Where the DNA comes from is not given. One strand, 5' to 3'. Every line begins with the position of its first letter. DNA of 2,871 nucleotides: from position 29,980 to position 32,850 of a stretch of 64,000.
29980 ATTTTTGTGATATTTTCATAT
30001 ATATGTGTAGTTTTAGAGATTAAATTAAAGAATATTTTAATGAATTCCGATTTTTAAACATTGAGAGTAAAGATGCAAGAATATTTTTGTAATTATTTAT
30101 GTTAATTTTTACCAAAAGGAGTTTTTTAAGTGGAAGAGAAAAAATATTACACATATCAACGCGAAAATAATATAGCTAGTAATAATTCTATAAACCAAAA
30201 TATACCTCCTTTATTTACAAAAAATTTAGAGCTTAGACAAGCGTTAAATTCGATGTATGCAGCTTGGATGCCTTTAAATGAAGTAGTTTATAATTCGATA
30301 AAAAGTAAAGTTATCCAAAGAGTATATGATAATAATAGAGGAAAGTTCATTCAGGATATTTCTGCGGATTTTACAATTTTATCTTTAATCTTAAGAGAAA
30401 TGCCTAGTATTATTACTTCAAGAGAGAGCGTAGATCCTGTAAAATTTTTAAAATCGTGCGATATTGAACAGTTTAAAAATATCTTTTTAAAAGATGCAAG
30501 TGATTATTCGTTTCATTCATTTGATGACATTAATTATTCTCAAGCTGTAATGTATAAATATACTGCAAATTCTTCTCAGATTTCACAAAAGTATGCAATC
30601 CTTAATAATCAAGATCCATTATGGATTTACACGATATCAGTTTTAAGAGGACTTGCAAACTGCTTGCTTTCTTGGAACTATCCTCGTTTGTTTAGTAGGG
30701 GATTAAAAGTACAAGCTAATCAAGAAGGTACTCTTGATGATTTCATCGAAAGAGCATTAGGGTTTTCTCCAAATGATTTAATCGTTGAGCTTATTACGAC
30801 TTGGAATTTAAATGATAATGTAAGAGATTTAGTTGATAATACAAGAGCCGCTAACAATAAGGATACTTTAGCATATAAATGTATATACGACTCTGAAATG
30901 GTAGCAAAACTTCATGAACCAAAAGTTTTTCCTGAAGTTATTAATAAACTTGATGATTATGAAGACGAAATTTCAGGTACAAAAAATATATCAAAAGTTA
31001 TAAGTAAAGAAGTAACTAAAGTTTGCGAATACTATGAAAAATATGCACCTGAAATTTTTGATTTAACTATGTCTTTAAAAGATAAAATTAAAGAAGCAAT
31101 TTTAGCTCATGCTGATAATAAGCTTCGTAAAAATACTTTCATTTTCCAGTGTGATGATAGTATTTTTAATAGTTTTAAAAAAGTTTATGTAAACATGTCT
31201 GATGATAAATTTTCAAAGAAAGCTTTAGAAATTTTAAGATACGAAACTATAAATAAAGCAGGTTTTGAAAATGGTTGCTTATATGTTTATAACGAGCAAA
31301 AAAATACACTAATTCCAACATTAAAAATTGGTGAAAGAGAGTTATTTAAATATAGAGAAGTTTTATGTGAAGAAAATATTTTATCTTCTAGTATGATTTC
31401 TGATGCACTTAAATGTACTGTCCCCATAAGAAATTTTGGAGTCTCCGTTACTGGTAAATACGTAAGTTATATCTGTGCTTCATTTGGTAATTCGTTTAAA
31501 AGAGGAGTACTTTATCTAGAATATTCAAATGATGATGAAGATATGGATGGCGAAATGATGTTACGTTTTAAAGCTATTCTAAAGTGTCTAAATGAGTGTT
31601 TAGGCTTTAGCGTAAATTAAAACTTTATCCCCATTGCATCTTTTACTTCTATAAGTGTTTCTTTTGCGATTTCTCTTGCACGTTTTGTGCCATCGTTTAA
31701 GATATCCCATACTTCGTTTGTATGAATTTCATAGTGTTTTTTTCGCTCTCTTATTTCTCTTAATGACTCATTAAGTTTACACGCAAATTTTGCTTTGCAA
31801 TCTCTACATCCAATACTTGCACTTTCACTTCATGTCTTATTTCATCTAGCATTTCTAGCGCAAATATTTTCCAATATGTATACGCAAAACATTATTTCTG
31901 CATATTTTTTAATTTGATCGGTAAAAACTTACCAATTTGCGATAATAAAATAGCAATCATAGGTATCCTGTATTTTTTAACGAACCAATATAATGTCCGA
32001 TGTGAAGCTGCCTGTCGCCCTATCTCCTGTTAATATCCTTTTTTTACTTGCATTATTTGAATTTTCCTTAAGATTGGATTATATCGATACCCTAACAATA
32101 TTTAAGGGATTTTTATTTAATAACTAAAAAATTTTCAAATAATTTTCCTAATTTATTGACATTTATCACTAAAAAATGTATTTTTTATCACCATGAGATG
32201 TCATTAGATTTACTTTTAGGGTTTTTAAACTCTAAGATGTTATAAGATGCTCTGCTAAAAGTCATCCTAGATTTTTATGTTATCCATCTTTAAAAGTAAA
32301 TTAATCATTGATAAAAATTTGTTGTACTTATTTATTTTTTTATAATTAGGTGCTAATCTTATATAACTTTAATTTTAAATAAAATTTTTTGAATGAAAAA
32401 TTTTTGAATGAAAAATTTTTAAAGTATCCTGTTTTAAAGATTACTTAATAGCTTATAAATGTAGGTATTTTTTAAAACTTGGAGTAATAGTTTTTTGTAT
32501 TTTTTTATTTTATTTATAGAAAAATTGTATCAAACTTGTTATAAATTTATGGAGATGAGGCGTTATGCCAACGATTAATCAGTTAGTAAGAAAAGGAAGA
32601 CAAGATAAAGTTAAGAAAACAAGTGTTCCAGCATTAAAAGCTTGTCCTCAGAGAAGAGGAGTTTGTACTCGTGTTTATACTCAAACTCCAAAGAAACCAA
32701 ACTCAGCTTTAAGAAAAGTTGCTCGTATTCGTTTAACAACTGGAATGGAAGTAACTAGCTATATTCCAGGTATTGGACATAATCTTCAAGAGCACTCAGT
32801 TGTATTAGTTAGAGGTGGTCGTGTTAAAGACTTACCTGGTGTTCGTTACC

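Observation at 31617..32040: Internally deleted trpS (tryptophanyl-tRNA synthetase) remnant just upstream of rpsL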

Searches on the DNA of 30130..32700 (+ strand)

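Call 29: search_rna_families(source=window, start=31500, end=32700, threshold=evalue, max_evalue=1)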
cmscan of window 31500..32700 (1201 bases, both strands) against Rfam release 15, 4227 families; matches with E-value up to 1: 0.
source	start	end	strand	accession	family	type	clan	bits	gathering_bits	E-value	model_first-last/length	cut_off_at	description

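Call 30: search_rna_families(source=L005, start=7400, end=8600, threshold=evalue, max_evalue=1)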
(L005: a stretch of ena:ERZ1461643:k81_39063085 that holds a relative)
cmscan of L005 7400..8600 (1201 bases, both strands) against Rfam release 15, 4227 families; matches with E-value up to 1: 1.
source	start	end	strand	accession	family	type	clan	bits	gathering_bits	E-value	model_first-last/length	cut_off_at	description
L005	7484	7617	+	RF04079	MIR161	Gene; miRNA;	-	19.6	90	0.38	1-136/136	no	MIR161 microRNA precursor family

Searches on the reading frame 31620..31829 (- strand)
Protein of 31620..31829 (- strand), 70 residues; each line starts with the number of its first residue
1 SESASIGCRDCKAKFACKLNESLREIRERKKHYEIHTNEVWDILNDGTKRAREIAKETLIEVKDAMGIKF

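Call 4: search_protein_families(library=pfam, proteins=[window:31620-31829:-], max_evalue=1)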
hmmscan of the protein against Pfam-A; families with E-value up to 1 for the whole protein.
seq(70 aa): 1 family
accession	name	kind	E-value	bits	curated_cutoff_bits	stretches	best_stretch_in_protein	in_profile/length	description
PF16622.11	zf-C2H2_11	-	0.13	12.4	27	1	3-18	2-17/29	zinc-finger C2H2-type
